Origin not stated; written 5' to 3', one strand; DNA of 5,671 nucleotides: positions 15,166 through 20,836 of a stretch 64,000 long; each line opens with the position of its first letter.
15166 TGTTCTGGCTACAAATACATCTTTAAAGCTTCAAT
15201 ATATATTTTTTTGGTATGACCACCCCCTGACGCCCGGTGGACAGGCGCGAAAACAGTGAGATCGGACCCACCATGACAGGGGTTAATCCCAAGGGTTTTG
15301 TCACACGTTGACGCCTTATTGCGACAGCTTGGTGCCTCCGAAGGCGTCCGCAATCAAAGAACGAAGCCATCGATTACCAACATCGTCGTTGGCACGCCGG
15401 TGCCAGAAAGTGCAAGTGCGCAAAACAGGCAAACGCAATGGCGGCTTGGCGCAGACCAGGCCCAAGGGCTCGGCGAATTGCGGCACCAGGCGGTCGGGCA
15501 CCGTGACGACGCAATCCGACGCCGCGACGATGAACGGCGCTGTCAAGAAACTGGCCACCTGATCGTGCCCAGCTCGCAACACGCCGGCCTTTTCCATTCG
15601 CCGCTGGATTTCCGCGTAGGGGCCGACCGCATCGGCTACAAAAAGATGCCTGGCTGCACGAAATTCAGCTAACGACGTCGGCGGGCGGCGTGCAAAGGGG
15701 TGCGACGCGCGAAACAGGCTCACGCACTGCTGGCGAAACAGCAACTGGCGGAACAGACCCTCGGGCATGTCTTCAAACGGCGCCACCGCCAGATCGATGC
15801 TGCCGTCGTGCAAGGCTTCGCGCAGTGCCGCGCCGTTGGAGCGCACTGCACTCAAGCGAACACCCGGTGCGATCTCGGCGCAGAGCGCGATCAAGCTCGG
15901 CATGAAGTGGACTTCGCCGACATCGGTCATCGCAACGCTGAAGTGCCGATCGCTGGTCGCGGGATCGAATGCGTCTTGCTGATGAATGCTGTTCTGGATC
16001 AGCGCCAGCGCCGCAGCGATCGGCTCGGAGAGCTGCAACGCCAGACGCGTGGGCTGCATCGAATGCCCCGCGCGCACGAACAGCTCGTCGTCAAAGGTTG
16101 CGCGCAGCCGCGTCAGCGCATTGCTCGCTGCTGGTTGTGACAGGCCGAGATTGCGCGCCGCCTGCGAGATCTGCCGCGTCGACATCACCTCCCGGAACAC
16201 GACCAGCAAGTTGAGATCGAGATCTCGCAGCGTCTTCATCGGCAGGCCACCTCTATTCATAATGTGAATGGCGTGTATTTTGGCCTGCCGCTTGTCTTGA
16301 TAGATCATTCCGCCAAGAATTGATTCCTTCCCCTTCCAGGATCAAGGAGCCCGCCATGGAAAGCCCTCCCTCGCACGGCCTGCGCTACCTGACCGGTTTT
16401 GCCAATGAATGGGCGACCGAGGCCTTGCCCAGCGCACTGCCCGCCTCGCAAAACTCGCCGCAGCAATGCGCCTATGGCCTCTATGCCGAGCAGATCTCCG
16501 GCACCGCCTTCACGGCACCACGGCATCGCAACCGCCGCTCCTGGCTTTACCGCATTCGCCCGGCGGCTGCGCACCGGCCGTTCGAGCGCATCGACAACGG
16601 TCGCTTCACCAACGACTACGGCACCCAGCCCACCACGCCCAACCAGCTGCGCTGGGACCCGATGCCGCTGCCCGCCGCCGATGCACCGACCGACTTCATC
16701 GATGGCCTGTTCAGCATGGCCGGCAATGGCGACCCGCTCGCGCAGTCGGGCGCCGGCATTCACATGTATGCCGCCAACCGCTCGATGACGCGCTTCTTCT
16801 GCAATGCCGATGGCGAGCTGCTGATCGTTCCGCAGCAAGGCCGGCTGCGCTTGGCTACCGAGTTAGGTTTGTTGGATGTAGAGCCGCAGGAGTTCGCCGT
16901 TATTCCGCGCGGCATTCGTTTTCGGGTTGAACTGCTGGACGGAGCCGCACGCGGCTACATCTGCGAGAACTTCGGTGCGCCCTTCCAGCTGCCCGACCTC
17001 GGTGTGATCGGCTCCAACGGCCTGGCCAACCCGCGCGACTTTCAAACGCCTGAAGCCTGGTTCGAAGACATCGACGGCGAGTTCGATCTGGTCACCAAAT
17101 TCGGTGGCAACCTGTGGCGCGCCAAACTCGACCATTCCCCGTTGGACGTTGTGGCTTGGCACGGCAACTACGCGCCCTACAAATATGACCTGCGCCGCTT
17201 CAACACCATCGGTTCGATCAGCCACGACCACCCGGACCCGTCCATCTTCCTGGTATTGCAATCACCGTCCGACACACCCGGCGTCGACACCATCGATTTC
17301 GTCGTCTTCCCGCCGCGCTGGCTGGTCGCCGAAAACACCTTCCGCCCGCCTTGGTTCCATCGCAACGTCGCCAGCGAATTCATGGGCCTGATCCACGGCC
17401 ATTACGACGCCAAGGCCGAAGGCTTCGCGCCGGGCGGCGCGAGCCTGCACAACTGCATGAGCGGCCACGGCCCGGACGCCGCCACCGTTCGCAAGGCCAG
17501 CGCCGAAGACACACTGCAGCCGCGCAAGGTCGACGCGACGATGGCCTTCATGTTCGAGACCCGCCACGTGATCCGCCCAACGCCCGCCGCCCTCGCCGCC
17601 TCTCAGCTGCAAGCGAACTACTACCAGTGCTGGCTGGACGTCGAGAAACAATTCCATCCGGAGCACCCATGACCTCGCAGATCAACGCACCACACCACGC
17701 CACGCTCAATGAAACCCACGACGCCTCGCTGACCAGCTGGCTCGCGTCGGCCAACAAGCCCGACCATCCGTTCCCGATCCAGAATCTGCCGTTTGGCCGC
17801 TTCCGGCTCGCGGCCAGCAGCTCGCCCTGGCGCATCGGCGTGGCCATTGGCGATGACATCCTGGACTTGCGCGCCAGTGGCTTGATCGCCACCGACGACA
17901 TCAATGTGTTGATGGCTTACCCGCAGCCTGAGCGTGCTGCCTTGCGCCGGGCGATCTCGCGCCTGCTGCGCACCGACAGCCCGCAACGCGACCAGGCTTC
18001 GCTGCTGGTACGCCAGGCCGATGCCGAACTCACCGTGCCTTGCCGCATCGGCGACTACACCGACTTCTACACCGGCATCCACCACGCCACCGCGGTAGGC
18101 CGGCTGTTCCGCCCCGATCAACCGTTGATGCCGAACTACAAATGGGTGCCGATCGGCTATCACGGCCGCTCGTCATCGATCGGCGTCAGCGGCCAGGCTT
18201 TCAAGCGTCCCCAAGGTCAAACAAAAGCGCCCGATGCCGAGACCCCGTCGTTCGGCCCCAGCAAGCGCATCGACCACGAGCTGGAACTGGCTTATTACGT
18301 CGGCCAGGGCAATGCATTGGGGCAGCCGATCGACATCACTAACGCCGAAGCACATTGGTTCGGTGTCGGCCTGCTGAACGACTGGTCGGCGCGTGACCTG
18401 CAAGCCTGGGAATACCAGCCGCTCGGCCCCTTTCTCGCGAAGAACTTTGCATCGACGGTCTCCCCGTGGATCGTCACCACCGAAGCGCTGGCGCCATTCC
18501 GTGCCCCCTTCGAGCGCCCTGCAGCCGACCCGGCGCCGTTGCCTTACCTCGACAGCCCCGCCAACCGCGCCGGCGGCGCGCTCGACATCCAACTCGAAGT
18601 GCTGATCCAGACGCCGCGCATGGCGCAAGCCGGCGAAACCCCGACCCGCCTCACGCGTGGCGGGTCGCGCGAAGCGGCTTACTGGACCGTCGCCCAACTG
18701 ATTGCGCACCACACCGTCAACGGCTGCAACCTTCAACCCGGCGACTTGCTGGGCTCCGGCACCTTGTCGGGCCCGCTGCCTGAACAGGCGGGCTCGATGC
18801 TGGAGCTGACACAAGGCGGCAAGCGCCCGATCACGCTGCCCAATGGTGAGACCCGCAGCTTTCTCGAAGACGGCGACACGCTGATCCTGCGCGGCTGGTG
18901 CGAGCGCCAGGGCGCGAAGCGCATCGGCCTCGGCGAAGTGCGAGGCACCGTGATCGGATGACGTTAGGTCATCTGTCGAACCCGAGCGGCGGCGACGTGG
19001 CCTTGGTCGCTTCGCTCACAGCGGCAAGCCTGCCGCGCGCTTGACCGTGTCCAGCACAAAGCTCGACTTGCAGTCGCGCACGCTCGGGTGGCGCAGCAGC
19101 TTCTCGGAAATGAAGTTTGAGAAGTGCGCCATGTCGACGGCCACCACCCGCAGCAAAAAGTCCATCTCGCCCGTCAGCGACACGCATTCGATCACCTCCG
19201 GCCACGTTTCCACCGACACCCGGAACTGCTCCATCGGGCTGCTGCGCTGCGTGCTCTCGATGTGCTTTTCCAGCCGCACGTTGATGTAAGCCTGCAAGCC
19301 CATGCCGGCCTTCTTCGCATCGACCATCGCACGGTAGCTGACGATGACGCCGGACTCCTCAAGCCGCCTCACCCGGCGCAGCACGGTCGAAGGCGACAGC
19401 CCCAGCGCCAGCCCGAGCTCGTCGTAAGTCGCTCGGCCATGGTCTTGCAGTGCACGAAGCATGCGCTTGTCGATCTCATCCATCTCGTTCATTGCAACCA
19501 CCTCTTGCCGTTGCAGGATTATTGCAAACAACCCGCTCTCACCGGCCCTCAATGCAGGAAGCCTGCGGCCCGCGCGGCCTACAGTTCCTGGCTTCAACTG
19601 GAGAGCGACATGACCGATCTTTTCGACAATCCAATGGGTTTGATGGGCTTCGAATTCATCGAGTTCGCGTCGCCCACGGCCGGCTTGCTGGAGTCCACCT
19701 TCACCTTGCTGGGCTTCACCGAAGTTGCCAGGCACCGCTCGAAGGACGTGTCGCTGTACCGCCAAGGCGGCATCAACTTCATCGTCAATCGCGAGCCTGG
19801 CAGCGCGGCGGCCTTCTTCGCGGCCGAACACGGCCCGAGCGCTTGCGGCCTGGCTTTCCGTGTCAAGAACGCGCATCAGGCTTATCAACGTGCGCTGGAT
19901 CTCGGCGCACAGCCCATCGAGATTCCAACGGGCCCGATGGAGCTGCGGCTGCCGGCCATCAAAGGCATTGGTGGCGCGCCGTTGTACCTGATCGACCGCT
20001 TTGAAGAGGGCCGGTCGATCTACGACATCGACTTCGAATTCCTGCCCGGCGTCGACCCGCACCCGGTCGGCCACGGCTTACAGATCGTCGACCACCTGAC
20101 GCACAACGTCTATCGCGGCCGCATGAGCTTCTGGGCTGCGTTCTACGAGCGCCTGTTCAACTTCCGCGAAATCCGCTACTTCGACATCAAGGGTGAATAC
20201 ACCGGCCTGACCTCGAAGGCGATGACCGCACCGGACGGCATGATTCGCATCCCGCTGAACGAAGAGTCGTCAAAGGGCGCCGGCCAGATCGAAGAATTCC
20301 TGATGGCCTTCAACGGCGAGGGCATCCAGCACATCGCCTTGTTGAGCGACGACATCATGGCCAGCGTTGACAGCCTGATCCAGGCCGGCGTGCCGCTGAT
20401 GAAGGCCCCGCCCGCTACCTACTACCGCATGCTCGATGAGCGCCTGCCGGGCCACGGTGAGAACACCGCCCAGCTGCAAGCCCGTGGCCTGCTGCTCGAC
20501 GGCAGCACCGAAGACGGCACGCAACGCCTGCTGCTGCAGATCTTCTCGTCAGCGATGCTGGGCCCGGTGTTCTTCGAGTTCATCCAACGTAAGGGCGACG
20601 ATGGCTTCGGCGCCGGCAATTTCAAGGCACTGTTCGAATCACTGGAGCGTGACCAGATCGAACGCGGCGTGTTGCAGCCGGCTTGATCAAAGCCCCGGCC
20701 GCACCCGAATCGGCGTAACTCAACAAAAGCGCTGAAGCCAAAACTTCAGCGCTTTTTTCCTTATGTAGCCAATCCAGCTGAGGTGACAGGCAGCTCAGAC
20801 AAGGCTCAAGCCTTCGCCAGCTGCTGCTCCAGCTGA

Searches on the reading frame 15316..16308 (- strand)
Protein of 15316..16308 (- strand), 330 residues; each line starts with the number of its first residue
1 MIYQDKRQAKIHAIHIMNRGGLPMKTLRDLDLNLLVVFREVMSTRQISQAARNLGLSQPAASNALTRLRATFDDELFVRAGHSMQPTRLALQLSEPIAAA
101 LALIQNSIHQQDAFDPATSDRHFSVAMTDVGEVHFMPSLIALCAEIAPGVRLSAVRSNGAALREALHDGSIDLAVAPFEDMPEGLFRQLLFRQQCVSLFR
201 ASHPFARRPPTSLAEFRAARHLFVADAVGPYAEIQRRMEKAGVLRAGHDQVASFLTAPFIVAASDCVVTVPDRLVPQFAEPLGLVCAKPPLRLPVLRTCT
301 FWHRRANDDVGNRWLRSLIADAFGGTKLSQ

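Call 34: search_protein_families(library=pfam, proteins=[window:15316-16308:-], max_evalue=0.001)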
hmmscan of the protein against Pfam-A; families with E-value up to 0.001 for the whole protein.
window:15316-16308:- (330 aa): 2 families
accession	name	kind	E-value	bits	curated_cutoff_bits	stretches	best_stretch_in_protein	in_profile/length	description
PF03466.25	LysR_substrate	-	3.7e-22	79.2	28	1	121-323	6-208/209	LysR substrate binding domain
PF00126.33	HTH_1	-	3.3e-15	56.2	26.6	1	32-88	1-57/60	Bacterial regulatory helix-turn-helix protein, lysR family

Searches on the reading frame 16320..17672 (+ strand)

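Call 34: search_protein_families(library=pfam, proteins=[window:16320-17672:+], max_evalue=0.001)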
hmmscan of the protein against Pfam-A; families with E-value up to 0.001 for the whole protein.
window:16320-17672:+ (450 aa): 2 families
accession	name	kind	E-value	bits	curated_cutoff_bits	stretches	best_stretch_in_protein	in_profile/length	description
PF20510.4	HgmA_N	-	4.2e-126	420.3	20.2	1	22-291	1-273/273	Homogentisate 1,2-dioxygenase N-terminal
PF04209.19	HgmA_C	-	3.5e-71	238.4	21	1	292-445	1-153/153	Homogentisate 1,2-dioxygenase C-terminal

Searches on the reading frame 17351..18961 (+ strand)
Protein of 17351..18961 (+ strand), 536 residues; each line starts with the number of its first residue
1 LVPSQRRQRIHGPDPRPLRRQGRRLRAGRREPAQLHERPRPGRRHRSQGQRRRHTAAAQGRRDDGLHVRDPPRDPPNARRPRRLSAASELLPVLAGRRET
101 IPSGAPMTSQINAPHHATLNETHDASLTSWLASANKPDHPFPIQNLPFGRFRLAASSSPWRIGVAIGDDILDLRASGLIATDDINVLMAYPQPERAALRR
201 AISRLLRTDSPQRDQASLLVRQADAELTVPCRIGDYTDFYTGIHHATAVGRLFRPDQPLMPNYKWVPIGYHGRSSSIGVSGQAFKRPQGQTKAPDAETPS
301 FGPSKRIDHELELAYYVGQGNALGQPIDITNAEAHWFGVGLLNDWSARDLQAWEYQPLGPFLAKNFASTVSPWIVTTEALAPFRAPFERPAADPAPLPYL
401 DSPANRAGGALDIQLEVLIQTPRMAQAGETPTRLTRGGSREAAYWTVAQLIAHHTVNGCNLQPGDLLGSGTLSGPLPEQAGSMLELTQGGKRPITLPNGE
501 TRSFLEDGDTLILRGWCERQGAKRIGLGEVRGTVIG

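Call 34: search_protein_families(library=pfam, proteins=[window:17351-18961:+], max_evalue=0.001)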
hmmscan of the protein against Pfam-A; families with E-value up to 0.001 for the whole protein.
window:17351-18961:+ (536 aa): 2 families
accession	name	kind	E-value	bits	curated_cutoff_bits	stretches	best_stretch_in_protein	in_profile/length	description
PF01557.24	FAA_hydrolase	-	6.1e-27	95.1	23.9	1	263-534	28-213/214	Fumarylacetoacetate (FAA) hydrolase C-terminal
PF09298.16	FAA_hydrolase_N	-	1.9e-12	47.7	25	1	144-230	1-105/105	Fumarylacetoacetase N-terminal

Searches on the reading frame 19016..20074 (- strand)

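Call 34: search_protein_families(library=pfam, proteins=[window:19016-20074:-], max_evalue=0.001)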
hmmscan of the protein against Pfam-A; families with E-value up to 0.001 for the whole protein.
window:19016-20074:- (352 aa): 9 families
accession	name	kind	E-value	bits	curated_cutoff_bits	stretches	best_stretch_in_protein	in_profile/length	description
PF01037.27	AsnC_trans_reg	-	2.6e-20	72.5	25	1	271-343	9-73/73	Lrp/AsnC ligand binding domain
PF13412.12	HTH_24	-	6.7e-17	61.2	21.9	1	198-244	1-47/48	Winged helix-turn-helix DNA-binding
PF13404.12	HTH_AsnC-type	-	1.4e-16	60.5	27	1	198-239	1-42/42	AsnC-type helix-turn-helix domain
PF01047.28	MarR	-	4e-06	27.1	24.6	1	205-252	8-55/59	MarR family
PF12802.13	MarR_2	-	6.8e-05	23.4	27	1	203-246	8-52/61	MarR family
PF12840.13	HTH_20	-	0.00029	21.2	27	1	204-245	8-49/51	Helix-turn-helix domain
PF22451.2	NirdL-like_HTH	-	0.00029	20.8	27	0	217-244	19-46/47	Siroheme decarboxylase NirDL-like HTH domain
PF22482.2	AsnC_trans_reg_3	-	0.00033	21.2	24.4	1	280-346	23-88/95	PF0864 C-terminal dimeric alpha+beta barrel domain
PF08279.18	HTH_11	-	0.0005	20.3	25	0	205-245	5-46/55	HTH domain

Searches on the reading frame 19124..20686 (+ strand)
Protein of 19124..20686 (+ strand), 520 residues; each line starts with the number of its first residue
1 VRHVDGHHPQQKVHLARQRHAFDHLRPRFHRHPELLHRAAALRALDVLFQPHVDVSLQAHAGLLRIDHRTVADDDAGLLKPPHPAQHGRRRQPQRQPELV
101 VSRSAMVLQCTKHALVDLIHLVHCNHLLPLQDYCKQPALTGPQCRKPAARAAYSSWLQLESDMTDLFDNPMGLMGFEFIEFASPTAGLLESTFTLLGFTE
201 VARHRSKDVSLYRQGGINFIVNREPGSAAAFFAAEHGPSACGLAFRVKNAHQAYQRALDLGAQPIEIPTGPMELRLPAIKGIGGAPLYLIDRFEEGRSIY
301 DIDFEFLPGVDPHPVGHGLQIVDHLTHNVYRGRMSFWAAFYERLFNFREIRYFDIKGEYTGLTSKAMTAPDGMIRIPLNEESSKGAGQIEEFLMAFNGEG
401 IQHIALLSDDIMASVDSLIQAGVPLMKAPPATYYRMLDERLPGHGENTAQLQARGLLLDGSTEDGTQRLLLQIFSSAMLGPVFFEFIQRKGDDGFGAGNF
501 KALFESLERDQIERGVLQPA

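Call 34: search_protein_families(library=pfam, proteins=[window:19124-20686:+], max_evalue=0.001)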
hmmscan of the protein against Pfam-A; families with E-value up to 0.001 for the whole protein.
window:19124-20686:+ (520 aa): 3 families
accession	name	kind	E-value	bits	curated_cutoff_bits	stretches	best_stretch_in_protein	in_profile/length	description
PF14696.12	Glyoxalase_5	-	5.4e-65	218.2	27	1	167-305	1-139/139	Hydroxyphenylpyruvate dioxygenase, HPPD, N-terminal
PF00903.31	Glyoxalase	-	9.8e-14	52.2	20.6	1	322-434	2-104/121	Glyoxalase/Bleomycin resistance protein/Dioxygenase superfamily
PF13669.12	Glyoxalase_4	-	2e-08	34.9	27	1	339-431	15-99/109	Glyoxalase/Bleomycin resistance protein/Dioxygenase superfamily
